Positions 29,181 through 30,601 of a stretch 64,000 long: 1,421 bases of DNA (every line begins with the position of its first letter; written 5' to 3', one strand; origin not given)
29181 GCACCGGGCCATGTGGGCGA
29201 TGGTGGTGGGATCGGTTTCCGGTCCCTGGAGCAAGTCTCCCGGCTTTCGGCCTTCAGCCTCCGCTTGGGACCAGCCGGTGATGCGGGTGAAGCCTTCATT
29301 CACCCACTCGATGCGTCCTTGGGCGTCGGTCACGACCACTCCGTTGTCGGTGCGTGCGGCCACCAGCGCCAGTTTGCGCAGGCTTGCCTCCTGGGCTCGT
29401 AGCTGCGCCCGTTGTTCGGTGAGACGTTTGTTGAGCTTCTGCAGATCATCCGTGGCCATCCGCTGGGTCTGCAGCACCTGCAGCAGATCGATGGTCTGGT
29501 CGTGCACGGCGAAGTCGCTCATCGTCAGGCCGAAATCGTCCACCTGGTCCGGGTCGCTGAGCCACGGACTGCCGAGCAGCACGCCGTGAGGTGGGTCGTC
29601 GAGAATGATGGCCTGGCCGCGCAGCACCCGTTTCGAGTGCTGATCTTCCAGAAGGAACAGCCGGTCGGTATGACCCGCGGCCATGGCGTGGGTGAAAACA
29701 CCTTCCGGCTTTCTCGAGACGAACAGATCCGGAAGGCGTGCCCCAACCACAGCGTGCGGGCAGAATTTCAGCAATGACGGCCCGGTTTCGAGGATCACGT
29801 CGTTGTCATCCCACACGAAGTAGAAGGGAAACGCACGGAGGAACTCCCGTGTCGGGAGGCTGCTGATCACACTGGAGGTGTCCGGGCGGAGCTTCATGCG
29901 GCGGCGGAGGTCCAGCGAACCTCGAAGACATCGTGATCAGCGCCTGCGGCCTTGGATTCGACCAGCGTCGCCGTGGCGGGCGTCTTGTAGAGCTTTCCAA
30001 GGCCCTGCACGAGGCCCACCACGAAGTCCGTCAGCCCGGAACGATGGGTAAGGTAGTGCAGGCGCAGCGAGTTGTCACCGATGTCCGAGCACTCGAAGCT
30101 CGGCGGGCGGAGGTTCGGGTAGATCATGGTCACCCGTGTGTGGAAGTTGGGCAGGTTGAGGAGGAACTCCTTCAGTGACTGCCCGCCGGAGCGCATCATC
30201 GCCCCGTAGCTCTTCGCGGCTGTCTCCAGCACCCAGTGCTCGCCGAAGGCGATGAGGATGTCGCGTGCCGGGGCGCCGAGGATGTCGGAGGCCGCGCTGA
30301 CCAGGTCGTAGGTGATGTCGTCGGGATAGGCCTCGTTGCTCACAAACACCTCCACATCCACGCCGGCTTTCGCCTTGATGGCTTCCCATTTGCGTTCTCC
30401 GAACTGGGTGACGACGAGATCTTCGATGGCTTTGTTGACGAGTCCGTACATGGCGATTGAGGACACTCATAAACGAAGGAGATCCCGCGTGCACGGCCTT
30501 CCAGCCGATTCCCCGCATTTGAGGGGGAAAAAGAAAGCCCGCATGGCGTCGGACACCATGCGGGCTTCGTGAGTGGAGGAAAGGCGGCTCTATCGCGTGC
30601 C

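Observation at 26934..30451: H-NOX nitric-oxide sensor coupled to an HNOBA-containing hybrid kinase, embedded inside a polysaccharide locus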

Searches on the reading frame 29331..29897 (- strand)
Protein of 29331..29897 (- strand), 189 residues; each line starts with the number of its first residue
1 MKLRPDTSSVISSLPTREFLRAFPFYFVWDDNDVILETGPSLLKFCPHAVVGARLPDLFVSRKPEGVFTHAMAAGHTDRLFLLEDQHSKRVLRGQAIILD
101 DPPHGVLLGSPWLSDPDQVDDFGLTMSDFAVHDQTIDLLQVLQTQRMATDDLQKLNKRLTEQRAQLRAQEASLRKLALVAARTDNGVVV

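Call 6: search_solved_structures(query=window:29331-29897:-, max_evalue=1, show_alignments=3)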
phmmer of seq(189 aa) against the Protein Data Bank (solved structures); distinct sequences matched with E-value up to 1: 8.
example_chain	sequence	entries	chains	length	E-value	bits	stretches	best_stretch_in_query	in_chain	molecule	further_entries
2p04_A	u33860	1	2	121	1.7e-10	44.4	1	19-125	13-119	signal transduction histidine kinase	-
2p08_A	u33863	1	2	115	1.8e-10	44.3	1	19-125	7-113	signal transduction histidine kinase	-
6pas_A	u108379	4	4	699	5.1e-06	29.8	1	15-159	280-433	Soluble guanylyl cyclase alpha-1 subunit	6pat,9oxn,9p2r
9oxn_B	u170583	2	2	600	2e-05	27.8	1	13-165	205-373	Guanylate cyclase soluble subunit beta-1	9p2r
6pas_B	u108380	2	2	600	2e-05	27.8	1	13-165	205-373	Soluble guanylyl cyclase beta-1 subunit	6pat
6jt0_B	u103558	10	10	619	2.8e-05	27.4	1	88-170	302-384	Guanylate cyclase soluble subunit beta-1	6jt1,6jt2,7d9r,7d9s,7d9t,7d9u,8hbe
6jt0_A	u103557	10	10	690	4.3e-05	26.7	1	12-167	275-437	Guanylate cyclase soluble subunit alpha-1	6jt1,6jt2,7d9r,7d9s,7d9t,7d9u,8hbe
4gj4_A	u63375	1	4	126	0.052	16.7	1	18-128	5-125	Soluble guanylyl cyclase alpha-1 subunit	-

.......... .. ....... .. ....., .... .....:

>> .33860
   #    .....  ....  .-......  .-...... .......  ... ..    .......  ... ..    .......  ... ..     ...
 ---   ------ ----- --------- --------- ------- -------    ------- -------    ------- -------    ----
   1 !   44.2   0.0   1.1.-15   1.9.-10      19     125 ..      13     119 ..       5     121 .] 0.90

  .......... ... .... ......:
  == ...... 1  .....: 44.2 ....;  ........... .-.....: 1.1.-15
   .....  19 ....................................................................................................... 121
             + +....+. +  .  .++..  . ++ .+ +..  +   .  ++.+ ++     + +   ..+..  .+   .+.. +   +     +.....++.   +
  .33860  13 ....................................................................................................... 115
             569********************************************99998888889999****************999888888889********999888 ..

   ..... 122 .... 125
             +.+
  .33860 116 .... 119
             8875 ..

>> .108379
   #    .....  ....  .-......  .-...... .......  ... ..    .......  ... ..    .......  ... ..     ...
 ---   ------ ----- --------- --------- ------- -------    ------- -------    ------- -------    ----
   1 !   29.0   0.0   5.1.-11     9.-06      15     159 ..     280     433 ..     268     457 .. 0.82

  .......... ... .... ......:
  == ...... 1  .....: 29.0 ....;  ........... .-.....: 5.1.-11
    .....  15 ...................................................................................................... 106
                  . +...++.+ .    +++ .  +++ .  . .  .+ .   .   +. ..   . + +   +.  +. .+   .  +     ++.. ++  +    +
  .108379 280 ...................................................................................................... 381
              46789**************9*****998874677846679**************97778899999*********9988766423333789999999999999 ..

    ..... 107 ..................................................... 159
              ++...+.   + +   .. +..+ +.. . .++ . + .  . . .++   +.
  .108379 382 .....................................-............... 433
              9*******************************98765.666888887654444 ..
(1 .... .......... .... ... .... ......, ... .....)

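Call 30: find_related_loci(query=A2, collection=genome_contigs, flank=10000)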
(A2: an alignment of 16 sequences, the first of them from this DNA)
Query A2 (173 aa) in genome_contigs; peptide patterns used: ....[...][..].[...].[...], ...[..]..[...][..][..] (x = any residue, [..] = any of these).
165 stretches matched a pattern; 70 encode a relative of the query (tblastn E <= 1e-3); 70 distinct loci.
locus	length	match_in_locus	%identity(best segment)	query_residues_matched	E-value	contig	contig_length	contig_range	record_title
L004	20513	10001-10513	81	1-171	6e-95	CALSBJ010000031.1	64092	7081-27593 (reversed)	MAG: Akkermansia muciniphila isolate JJ-MIS3-109-1-m2-bin118 genome assembly, contig: JJ-MIS3-109-C61, whole genome shot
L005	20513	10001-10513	81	1-171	8e-93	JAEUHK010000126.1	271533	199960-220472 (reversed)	MAG: Verrucomicrobiaceae bacterium isolate new MAG-15 k141_727316, whole genome shotgun sequence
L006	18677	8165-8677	78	1-171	2e-92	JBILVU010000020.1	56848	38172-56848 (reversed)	MAG: Prosthecobacter sp. isolate ME2018-08-20_3300044629_group8_bin50 Rohwer_bin2788_scaffold_9_c1, whole genome shotgun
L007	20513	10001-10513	79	1-171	1e-91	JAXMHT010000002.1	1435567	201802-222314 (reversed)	MAG: Verrucomicrobiaceae bacterium isolate STL-VER11 C2.63.fa-2, whole genome shotgun sequence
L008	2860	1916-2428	74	1-171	9e-88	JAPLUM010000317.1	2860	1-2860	MAG: Verrucomicrobia bacterium isolate LacPavin_0920_WC57_MAG_55_7 LacPavin_0920_WC57_scaffold_296237, whole genome shot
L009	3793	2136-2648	74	1-171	2e-84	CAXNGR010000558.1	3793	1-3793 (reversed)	MAG: Verrucomicrobiaceae bacterium isolate MiH-22jul19-108 genome assembly, contig: MiH-22jul19-C64116, whole genome sho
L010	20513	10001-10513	73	1-171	2e-83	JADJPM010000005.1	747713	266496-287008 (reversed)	MAG: Verrucomicrobiaceae bacterium isolate Fred_18-Q3-R57-64_BATAC.459 tig01554389-10-7478300, whole genome shotgun sequ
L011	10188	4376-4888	73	1-171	5e-83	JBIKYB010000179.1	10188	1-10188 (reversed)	MAG: Prosthecobacter sp. isolate ME2015-10-10_3300044731_group6_bin110 Rohwer_bin2784_scaffold_6759_c1, whole genome sho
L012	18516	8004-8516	70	1-171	3e-80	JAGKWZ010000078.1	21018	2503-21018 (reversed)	MAG: Verrucomicrobiaceae bacterium isolate P8_D7_6 P8_D7_6_240, whole genome shotgun sequence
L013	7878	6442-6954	72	1-171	4e-77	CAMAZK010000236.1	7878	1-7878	MAG: Akkermansia muciniphila isolate MiH-14oct19-163 genome assembly, contig: MiH-14oct19-C20282, whole genome shotgun s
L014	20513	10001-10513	63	1-171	8e-74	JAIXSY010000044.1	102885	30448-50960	MAG: Verrucomicrobiaceae bacterium isolate C8_MAG_00019 pond_C8_MAG_00019_000000000030, whole genome shotgun sequence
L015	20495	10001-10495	60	8-172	3e-66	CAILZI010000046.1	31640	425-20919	MAG: uncultured Verrucomicrobia bacterium isolate Ki2-D3_bin-1137 genome assembly, contig: bin-1137:046/265, whole genom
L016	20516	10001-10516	59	1-172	3e-66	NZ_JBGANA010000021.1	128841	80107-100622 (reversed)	MAG: Prosthecobacter sp. isolate MAG_AAO_H125.6 AAOH125-6_opera_contig_593, whole genome shotgun sequence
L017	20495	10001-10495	58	7-171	2e-64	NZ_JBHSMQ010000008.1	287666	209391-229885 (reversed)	Prosthecobacter fluviatilis strain KACC 12649 spades_K_17_127_8, whole genome shotgun sequence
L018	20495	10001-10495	59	8-172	4e-64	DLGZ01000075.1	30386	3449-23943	MAG TPA_asm: Verrucomicrobiaceae bacterium UBA7681 UBA7681_contig_28110, whole genome shotgun sequence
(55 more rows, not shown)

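Call 67: predict_structure(alignment_id=A2)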
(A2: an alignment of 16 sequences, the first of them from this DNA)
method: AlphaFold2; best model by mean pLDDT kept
length: 173 residues; sequences in the alignment: 16
mean_pLDDT: 79.5   pTM: 0.67
mean pLDDT of the five models: 79.5, 74.1, 73.2, 72.7, 71.5
residues with pLDDT >= 90: 72; 70-90: 51; 50-70: 42; < 50: 8
segments of 3 or more residues with pLDDT < 50: 132-135
pLDDT, mean of each block of 10 residues (from residue 1): 56 71 89 95 92 96 93 90 93 91 89 80 77 51 57 64 71 63
secondary structure, 60 per line:
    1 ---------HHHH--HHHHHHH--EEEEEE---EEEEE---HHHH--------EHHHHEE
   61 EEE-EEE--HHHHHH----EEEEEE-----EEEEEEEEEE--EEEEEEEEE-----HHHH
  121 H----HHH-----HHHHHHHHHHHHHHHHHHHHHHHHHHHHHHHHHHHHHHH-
elements in order: H10-13 H16-22 E25-30 E34-38 H42-45 H55-58 E59-63 E65-67 H70-75 E80-85 E91-100 E103-111 H117-121 H134-172

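Call 69: fold_search(model_id=the predicted structure, library=pdb)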
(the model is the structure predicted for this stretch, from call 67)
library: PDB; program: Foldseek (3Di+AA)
matches with E <= 10: 639; with E <= 0.001: 23
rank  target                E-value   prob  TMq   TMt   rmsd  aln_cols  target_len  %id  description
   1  8hbf_B                4.0e-09  1.00  0.64  0.21   6.0       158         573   25  Structure of human soluble guanylate cyclase in the NO+Rio state at 3.1 angstrom (released 2023-04-19)
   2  9oxn_B                4.3e-09  1.00  0.67  0.23   5.9       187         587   20  Compact, ligand-free state of Manduca sexta soluble guanylate cyclase mutant beta C122S (released 2025-11-12)
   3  9p2r_B                4.3e-09  1.00  0.60  0.22   7.8       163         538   23  Extended, CYR715-bound state of Manduca sexta soluble guanylate cyclase mutant beta C122S (released 2025-11-12)
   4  6jt2_B                1.1e-08  1.00  0.63  0.21   8.2       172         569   25  Structure of human soluble guanylate cyclase in the NO activated state (released 2019-09-04)
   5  2p08_A                2.6e-08  1.00  0.53  0.82   2.4       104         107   30  Structure of the N-terminally truncated PAS domain of signal transduction histidine kinase from Nostoc punctiforme PCC (released 2007-11-13)
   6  2p08_B                3.8e-08  1.00  0.52  0.79   2.1       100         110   31  Structure of the N-terminally truncated PAS domain of signal transduction histidine kinase from Nostoc punctiforme PCC (released 2007-11-13)
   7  8hbh_A                3.8e-08  1.00  0.56  0.21   8.6       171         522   23  Structure of human soluble guanylate cyclase in the NO-activated state at 3.1 angstrom (released 2023-04-19)
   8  6jt0_B                4.0e-08  1.00  0.66  0.22   5.1       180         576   22  Structure of human soluble guanylate cyclase in the unliganded state (released 2019-08-28)
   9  8hbh_B                4.0e-08  1.00  0.64  0.21   8.4       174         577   25  Structure of human soluble guanylate cyclase in the NO-activated state at 3.1 angstrom (released 2023-04-19)
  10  8hbe_B                5.1e-08  1.00  0.67  0.23   5.9       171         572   23  Structure of human soluble guanylate cyclase in the inactive state at 3.1 angstrom (released 2023-04-19)
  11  7d9t_B                6.1e-08  1.00  0.65  0.23   5.3       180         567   23  Structure of human soluble guanylate cyclase in the cinciguat-bound inactive state (released 2021-08-11)
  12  2p04_A                8.3e-08  1.00  0.53  0.82   2.0       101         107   29  2.1 Ang structure of the dimerized PAS domain of signal transduction histidine kinase from Nostoc punctiforme PCC 7310 (released 2007-11-13)
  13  9oxn_A                8.8e-08  1.00  0.60  0.21  15.3       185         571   21  Compact, ligand-free state of Manduca sexta soluble guanylate cyclase mutant beta C122S (released 2025-11-12)
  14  7d9t_A                1.1e-07  1.00  0.57  0.21  14.7       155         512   22  Structure of human soluble guanylate cyclase in the cinciguat-bound inactive state (released 2021-08-11)
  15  7d9r_A                1.2e-07  1.00  0.54  0.21   8.6       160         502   24  Structure of huamn soluble guanylate cyclase in the riociguat and NO-bound state (released 2021-08-11)
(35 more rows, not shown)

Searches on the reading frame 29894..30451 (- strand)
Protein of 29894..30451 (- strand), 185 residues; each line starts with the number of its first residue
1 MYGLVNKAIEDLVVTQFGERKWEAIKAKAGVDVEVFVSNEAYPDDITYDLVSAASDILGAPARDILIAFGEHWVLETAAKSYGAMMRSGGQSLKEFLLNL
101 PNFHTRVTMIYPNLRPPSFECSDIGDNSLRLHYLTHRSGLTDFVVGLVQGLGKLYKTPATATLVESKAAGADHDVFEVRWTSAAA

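Call 3: search_protein_families(library=pfam, proteins=[window:29894-30451:-], max_evalue=0.01)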
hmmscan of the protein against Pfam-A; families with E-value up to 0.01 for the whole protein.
window:29894-30451:- (185 aa): 2 families
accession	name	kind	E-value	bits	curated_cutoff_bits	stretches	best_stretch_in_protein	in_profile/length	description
PF07700.20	HNOB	-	2.2e-48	164.7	25.5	1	2-160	1-160/163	Haem-NO-binding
PF02593.20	DUF166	-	0.0033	17.5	24.4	1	13-72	2-65/221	Domain of unknown function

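Call 4: search_protein_families(library=ncbifam, proteins=[window:29894-30451:-], max_evalue=0.01)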
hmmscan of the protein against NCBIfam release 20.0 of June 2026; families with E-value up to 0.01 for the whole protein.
window:29894-30451:- (185 aa): 0 families

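Call 5: search_solved_structures(query=window:29894-30451:-, max_evalue=0.001, show_alignments=2)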
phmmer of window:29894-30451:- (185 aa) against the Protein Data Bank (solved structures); distinct sequences matched with E-value up to 0.001: 25.
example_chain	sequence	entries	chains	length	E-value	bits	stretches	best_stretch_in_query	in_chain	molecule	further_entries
4iae_A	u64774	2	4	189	7.4e-59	202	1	1-181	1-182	Alr2278 protein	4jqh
6mx5_A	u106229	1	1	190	8.9e-59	201.7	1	1-183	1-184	Alr2278 protein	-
4iah_A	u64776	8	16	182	1.3e-58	201.2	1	1-180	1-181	Alr2278 protein | H-NOX domain protein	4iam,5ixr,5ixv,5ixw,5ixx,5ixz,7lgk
2o09_A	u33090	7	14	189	1.4e-58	201.1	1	1-181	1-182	Alr2278 protein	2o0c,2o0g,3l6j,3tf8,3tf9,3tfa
3tfd_A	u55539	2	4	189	7.1e-58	198.8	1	1-181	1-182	Alr2278 protein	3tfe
3tff_A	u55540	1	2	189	9.8e-58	198.3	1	1-181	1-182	Alr2278 protein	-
3tfg_A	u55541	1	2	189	5e-57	196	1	1-181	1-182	Alr2278 protein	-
6dxi_A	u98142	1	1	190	6e-57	195.7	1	1-183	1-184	H-NOX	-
5mnw_A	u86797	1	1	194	2.5e-31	112.3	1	1-178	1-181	Guanylate cyclase soluble subunit beta-1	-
6jt0_B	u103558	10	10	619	3.7e-30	108.5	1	1-178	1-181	Guanylate cyclase soluble subunit beta-1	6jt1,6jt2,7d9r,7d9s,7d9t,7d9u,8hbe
6pas_B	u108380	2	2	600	4.6e-29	104.9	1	1-182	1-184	Soluble guanylyl cyclase beta-1 subunit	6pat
9oxn_B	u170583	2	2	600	1.1e-27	100.5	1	1-182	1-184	Guanylate cyclase soluble subunit beta-1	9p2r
6ocv_A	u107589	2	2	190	2.3e-10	44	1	1-163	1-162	Heme NO binding domain protein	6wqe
2kii_A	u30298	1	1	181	3e-06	30.6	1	1-173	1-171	Putative uncharacterized protein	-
4u9b_A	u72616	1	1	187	3.3e-06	30.5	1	1-173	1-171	NO-binding heme-dependent sensor protein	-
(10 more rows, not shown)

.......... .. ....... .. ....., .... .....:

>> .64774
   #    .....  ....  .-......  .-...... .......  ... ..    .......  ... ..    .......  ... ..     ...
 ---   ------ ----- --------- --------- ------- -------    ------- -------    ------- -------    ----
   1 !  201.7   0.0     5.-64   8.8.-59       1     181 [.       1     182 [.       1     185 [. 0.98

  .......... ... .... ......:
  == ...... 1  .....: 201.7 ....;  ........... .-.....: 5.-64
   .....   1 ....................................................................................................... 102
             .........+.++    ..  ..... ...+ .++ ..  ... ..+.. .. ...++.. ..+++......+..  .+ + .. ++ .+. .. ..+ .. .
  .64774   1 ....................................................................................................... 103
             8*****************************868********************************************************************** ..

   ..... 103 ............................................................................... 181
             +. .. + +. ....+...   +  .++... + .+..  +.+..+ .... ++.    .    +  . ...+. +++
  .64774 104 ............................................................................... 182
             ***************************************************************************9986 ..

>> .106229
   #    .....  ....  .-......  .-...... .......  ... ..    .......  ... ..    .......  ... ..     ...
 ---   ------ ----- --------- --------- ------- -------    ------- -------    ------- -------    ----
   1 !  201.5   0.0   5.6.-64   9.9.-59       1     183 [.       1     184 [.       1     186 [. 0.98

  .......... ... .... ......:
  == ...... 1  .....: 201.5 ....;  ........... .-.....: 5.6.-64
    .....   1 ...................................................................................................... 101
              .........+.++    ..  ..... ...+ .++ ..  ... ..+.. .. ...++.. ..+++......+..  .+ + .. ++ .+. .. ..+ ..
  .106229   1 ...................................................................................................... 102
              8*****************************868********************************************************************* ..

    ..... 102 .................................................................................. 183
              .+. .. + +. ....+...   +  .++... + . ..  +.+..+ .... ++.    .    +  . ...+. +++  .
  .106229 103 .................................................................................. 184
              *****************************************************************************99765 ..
